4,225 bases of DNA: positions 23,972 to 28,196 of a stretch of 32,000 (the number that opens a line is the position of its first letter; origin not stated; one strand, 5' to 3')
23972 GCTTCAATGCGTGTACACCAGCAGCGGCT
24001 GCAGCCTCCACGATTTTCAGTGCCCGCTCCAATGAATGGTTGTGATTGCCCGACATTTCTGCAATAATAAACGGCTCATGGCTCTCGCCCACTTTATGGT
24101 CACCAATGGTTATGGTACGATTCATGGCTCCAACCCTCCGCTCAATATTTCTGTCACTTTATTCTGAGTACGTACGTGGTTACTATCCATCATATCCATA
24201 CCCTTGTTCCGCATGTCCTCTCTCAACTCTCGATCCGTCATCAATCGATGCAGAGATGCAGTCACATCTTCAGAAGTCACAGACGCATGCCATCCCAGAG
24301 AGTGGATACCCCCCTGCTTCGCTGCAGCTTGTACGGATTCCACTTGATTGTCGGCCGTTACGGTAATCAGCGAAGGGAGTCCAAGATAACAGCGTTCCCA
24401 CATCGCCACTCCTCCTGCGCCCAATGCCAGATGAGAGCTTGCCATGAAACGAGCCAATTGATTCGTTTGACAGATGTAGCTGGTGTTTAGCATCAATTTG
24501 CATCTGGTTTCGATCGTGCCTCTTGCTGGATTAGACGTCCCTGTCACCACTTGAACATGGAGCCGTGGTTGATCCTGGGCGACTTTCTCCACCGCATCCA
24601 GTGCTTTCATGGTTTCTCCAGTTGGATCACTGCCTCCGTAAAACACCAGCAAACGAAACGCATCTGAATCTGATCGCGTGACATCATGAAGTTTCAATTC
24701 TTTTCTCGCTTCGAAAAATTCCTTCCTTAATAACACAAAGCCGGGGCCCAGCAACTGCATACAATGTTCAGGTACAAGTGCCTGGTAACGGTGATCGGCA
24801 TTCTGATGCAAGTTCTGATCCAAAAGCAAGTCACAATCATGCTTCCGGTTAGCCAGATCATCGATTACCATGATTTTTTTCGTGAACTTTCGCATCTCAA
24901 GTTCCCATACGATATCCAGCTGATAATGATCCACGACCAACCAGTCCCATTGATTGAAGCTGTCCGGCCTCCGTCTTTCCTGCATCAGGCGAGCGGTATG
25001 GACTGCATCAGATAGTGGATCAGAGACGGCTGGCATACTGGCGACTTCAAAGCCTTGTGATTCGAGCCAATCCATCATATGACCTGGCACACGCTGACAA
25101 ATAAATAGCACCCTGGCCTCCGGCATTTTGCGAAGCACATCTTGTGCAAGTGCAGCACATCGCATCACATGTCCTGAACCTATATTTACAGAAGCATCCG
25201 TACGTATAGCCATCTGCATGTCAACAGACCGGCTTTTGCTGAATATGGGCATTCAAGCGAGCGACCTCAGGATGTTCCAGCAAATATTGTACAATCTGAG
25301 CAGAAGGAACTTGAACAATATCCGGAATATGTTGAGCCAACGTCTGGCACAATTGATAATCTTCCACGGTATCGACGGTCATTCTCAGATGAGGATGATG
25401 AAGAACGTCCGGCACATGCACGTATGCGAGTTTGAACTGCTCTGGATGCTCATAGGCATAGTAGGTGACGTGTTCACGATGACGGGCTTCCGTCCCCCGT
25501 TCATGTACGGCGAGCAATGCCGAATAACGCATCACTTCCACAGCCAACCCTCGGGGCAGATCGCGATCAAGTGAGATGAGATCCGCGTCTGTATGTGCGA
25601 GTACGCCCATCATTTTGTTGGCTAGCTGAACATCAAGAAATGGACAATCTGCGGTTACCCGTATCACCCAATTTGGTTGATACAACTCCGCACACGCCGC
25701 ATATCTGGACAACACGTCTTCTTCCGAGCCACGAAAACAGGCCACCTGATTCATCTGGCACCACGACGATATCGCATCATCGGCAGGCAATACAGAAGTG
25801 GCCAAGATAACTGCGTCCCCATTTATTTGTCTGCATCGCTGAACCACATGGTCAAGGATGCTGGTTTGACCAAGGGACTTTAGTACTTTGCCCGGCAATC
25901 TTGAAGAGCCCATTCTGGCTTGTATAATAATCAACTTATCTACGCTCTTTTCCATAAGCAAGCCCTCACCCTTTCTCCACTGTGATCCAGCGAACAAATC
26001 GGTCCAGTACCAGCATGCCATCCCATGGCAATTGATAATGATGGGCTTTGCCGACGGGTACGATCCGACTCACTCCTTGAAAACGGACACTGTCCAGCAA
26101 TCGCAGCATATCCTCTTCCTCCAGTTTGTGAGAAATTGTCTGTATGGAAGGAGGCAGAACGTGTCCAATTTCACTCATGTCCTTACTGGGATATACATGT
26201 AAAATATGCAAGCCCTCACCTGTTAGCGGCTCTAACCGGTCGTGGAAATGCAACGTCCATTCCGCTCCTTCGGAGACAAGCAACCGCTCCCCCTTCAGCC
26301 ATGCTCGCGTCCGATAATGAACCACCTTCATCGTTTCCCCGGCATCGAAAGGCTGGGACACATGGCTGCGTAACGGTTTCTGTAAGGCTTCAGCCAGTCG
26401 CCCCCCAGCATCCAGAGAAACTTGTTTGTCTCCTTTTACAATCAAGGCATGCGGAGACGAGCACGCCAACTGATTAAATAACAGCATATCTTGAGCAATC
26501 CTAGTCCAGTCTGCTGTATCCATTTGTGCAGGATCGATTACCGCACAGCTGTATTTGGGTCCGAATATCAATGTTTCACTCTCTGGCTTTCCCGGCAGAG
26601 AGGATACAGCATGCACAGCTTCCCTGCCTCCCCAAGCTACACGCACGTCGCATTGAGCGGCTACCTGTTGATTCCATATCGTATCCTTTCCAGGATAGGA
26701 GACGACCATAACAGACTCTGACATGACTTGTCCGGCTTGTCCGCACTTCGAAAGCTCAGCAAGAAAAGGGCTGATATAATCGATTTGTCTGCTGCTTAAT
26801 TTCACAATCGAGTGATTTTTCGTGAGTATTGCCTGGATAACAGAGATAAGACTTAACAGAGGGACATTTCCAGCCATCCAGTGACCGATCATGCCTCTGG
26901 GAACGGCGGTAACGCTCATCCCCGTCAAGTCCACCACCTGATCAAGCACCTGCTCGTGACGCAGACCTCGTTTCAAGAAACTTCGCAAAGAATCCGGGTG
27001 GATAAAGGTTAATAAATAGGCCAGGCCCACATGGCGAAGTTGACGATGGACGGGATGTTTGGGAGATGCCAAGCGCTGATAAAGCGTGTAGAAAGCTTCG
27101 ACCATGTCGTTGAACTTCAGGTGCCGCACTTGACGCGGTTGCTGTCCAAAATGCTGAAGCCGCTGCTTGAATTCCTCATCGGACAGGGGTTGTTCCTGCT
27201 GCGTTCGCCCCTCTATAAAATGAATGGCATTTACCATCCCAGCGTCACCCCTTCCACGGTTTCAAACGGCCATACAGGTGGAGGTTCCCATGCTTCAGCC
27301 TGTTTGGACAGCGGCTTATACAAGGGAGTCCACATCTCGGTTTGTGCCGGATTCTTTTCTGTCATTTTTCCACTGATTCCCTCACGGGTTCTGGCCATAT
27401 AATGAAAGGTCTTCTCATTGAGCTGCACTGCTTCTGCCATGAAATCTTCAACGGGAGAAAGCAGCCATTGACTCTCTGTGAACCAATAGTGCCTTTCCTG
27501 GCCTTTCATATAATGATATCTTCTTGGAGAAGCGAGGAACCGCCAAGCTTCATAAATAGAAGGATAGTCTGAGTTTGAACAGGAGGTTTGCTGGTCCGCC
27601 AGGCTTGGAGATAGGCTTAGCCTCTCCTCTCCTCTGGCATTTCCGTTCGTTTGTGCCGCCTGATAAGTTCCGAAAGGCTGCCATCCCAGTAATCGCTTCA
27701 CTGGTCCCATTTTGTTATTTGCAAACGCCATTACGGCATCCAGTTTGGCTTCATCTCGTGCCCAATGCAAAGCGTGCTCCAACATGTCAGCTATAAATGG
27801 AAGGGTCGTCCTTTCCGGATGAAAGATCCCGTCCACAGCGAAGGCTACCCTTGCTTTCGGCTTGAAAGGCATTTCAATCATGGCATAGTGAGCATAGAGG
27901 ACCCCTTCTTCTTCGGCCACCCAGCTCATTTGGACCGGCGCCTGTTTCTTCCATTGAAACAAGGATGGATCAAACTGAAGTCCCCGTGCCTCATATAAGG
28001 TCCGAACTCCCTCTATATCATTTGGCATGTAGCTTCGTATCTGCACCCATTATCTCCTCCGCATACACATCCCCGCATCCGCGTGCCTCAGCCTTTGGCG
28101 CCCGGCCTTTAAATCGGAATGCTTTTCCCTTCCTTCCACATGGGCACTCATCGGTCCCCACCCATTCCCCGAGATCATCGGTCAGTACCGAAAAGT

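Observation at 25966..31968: Lux-like acyl activation/reduction module (ACP, ANL ligase, Fe-ADH, LuxE, GNAT-like, LuxC) wired into nonulosonic acid biosynthesis, with no luciferase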

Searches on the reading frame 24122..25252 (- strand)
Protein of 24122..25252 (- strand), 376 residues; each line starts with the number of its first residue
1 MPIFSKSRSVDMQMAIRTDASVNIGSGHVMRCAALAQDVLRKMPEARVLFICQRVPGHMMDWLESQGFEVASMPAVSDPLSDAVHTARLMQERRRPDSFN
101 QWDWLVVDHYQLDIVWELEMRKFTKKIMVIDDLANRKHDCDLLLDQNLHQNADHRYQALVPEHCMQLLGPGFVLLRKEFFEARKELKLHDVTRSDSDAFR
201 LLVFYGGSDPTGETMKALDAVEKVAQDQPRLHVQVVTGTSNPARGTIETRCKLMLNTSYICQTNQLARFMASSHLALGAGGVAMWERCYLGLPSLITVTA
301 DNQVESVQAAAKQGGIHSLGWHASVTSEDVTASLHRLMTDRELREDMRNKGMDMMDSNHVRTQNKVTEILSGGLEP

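Call 4: search_protein_families(library=pfam, proteins=[window:24122-25252:-], max_evalue=0.01)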
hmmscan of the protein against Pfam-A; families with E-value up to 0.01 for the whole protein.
window:24122-25252:- (376 aa): 1 family
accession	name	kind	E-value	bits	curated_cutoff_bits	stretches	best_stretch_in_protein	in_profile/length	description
PF04101.22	Glyco_tran_28_C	-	0.0012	19.4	22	1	202-349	2-153/166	Glycosyltransferase family 28 C-terminal domain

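Call 5: search_protein_families(library=ncbifam, proteins=[window:24122-25252:-], max_evalue=0.01)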
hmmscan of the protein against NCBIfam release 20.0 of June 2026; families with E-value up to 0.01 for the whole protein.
window:24122-25252:- (376 aa): 2 families
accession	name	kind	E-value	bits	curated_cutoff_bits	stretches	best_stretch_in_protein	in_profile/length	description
TIGR03590.1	PseG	equivalog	5.1e-80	269.1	153.55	1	12-308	1-278/280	UDP-2,4-diacetamido-2,4,6-trideoxy-beta-L-altropyranose hydrolase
TIGR01133.1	murG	equivalog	0.00068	18.7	250.25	1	185-355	169-341/353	undecaprenyldiphospho-muramoylpentapeptide beta-N-acetylglucosaminyltransferase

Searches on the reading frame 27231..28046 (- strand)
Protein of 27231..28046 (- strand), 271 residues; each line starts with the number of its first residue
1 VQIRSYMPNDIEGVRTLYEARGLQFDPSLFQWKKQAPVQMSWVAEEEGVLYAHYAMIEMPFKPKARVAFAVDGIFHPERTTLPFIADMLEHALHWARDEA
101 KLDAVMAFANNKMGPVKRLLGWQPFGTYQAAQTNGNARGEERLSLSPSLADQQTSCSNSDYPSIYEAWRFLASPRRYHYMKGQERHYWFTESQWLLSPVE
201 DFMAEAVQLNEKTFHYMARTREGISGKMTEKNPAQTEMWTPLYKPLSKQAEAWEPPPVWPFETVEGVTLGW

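Call 4: search_protein_families(library=pfam, proteins=[window:27231-28046:-], max_evalue=0.01)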
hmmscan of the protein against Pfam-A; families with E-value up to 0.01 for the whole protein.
window:27231-28046:- (271 aa): 0 families

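Call 5: search_protein_families(library=ncbifam, proteins=[window:27231-28046:-], max_evalue=0.01)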
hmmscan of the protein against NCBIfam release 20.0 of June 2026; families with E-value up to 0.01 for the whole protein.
window:27231-28046:- (271 aa): 0 families

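Call 25: find_homologous_proteins(query=window:27231-28046:-, max_evalue=0.001)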
Query window:27231-28046:- (271 aa): 1 proteins with E <= 0.001 among 680 candidates.
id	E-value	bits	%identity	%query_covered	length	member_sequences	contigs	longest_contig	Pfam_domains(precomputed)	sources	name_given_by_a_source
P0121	2.8e-185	632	100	100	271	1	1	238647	-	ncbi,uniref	ncbi:hypothetical protein [Marinicrinis sediminis]|uniref:GNAT family N-acetyltransferase n=1 Tax=Ma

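Call 30: search_solved_structures(query=window:27231-28046:-, max_evalue=10)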
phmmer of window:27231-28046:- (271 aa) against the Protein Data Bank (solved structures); distinct sequences matched with E-value up to 10: 0.

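Call 38: search_protein_representatives(protein=window:27231-28046:-)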
Query: 271 residues. Proteins with E-value up to 0.001 (for the whole library): 16; up to 1e-10: 9; up to 1e-30: 5. The best 16 are listed.
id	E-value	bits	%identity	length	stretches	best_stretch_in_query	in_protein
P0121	8.8e-186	632.4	100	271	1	1-271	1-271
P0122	2.1e-50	188.3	43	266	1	1-271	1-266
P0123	2.1e-37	145.7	40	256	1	1-271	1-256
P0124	2.5e-36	142.2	39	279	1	9-271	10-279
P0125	7.3e-31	124.3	36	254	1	2-271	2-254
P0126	2.1e-28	116.2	43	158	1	1-137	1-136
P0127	1.5e-22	97.0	33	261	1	1-271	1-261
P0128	1.7e-21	93.6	33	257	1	2-271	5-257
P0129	5.5e-20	88.6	36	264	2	2-140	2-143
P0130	5.1e-07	46.1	28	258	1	1-271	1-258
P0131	5.1e-06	42.8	25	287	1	3-181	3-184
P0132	5.5e-06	42.7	28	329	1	2-182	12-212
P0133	6.8e-06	42.4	30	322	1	2-132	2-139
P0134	1.1e-05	41.7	33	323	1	2-128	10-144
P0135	2.8e-04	37.1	31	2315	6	112-161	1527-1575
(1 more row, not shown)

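Call 40: search_protein_families(library=pfam, alignment_id=A2, max_evalue=1)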
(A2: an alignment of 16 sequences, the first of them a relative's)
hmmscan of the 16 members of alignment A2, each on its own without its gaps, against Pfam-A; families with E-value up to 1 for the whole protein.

A. member 1, P0121 (271 aa): 1 family
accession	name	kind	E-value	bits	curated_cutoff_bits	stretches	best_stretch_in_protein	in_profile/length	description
PF09427.16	DUF2014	-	0.13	11.7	27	1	185-226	13-54/454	Domain of unknown function (DUF2014)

B. families by the number of members that match (of 16 scanned): 8 families
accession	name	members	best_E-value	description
PF13527.13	Acetyltransf_9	8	7.9e-12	Acetyltransferase (GNAT) domain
PF00583.31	Acetyltransf_1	3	5.9e-07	Acetyltransferase (GNAT) family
PF13508.13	Acetyltransf_7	2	0.0045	Acetyltransferase (GNAT) domain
PF13673.13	Acetyltransf_10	1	0.026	Acetyltransferase (GNAT) domain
PF15172.11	Prolactin_RP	1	0.056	Prolactin-releasing peptide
PF09427.16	DUF2014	1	0.13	Domain of unknown function (DUF2014)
PF16586.11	DUF5060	1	0.16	Domain of unknown function (DUF5060)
PF13765.14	PRY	1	0.27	SPRY-associated domain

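Call 50: predict_structure(alignment_id=A3)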
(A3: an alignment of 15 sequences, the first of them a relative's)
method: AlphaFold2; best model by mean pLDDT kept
length: 271 residues; sequences in the alignment: 15
mean_pLDDT: 75.0   pTM: 0.76
mean pLDDT of the five models: 75.0, 74.9, 74.7, 73.7, 73.7
residues with pLDDT >= 90: 124; 70-90: 46; 50-70: 40; < 50: 61
segments of 3 or more residues with pLDDT < 50: 136-161, 192-211, 223-235
pLDDT, mean of each block of 10 residues (from residue 1): 97 97 92 93 97 93 88 94 96 97 93 92 89 51 37 38 76 74 60 40 30 64 44 60 95 83 59 42
secondary structure, 60 per line:
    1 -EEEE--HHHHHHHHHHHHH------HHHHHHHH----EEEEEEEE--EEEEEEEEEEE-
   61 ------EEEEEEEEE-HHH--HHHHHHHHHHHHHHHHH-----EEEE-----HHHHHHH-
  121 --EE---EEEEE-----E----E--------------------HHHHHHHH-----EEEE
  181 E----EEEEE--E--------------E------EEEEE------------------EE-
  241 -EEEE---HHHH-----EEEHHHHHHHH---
elements in order: E2-5 H8-20 H27-34 E39-46 E49-59 E67-75 H82-98 E104-107 H113-119 E128-132 H164-171 E177-181 E186-190 E215-219 E242-245 H249-252 E258-260 H261-268

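Call 56: fold_search(model_id=the predicted structure, library=pdb)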
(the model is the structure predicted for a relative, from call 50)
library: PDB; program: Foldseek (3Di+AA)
matches with E <= 10: 1095; with E <= 0.001: 405
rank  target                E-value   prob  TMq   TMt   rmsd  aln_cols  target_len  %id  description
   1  3n7z_B                2.8e-07  1.00  0.57  0.43   8.8       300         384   11  Crystal structure of acetyltransferase from Bacillus anthracis (released 2010-06-16)
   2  2g0b_G                8.0e-07  1.00  0.39  0.59   3.8       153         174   20  The structure of FeeM, an N-acyl amino acid synthase from uncultured soil microbes (released 2006-09-26)
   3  3n7z_C                1.4e-06  1.00  0.55  0.41   8.3       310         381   10  Crystal structure of acetyltransferase from Bacillus anthracis (released 2010-06-16)
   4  3n7z_F                1.4e-06  1.00  0.54  0.40   9.2       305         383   10  Crystal structure of acetyltransferase from Bacillus anthracis (released 2010-06-16)
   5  6vfm_A                1.6e-06  1.00  0.38  0.59   3.4       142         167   12  Crystal structure of SpeG allosteric polyamine acetyltransferase from Bacillus thuringiensis (released 2020-02-19)
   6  7kx2_B                1.7e-06  1.00  0.39  0.59   3.5       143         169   15  Spermidine N-acetyltransferase SpeG F149A mutant from Vibrio cholerae (released 2020-12-16)
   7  7kwh_F                1.8e-06  1.00  0.38  0.58   4.6       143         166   14  Spermidine N-acetyltransferase SpeG K23-Y30 chimera from Vibrio cholerae and hSSAT (released 2020-12-16)
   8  2i00_C                1.8e-06  1.00  0.40  0.28   6.4       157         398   13  Crystal structure of acetyltransferase (GNAT family) from Enterococcus faecalis (released 2006-09-19)
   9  2g0b_A                2.1e-06  1.00  0.39  0.55   3.7       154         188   21  The structure of FeeM, an N-acyl amino acid synthase from uncultured soil microbes (released 2006-09-26)
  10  2g0b_D                2.4e-06  1.00  0.39  0.56   3.5       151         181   22  The structure of FeeM, an N-acyl amino acid synthase from uncultured soil microbes (released 2006-09-26)
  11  2i00_B                2.4e-06  1.00  0.39  0.27   5.8       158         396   13  Crystal structure of acetyltransferase (GNAT family) from Enterococcus faecalis (released 2006-09-19)
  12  3n7z_E                2.7e-06  1.00  0.55  0.41   8.3       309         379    9  Crystal structure of acetyltransferase from Bacillus anthracis (released 2010-06-16)
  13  2i00_A                3.4e-06  1.00  0.40  0.28   6.4       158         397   13  Crystal structure of acetyltransferase (GNAT family) from Enterococcus faecalis (released 2006-09-19)
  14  3n7z_A                3.6e-06  1.00  0.56  0.42   8.9       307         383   10  Crystal structure of acetyltransferase from Bacillus anthracis (released 2010-06-16)
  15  2g0b_H                3.8e-06  1.00  0.39  0.58   3.6       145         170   21  The structure of FeeM, an N-acyl amino acid synthase from uncultured soil microbes (released 2006-09-26)
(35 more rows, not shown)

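Call 69: find_encoding_contigs(protein=P0130, flank=10000, max_places=2)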
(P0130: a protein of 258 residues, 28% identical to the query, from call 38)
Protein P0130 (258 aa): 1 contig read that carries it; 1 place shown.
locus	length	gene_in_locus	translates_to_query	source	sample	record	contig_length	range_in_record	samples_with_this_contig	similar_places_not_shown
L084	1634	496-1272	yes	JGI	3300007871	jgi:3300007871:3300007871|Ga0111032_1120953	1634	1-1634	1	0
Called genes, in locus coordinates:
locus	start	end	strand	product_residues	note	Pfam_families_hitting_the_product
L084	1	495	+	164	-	?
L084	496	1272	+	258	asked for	-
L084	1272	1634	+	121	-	?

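Call 70: find_encoding_contigs(protein=P0127, flank=10000, max_places=2)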
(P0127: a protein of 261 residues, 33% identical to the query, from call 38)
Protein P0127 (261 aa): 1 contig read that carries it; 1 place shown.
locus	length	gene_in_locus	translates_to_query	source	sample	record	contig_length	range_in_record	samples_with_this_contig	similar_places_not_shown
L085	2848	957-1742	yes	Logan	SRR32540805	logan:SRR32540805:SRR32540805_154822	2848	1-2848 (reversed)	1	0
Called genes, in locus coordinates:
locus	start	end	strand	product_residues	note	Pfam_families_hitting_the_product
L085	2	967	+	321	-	?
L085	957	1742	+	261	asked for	-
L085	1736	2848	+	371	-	?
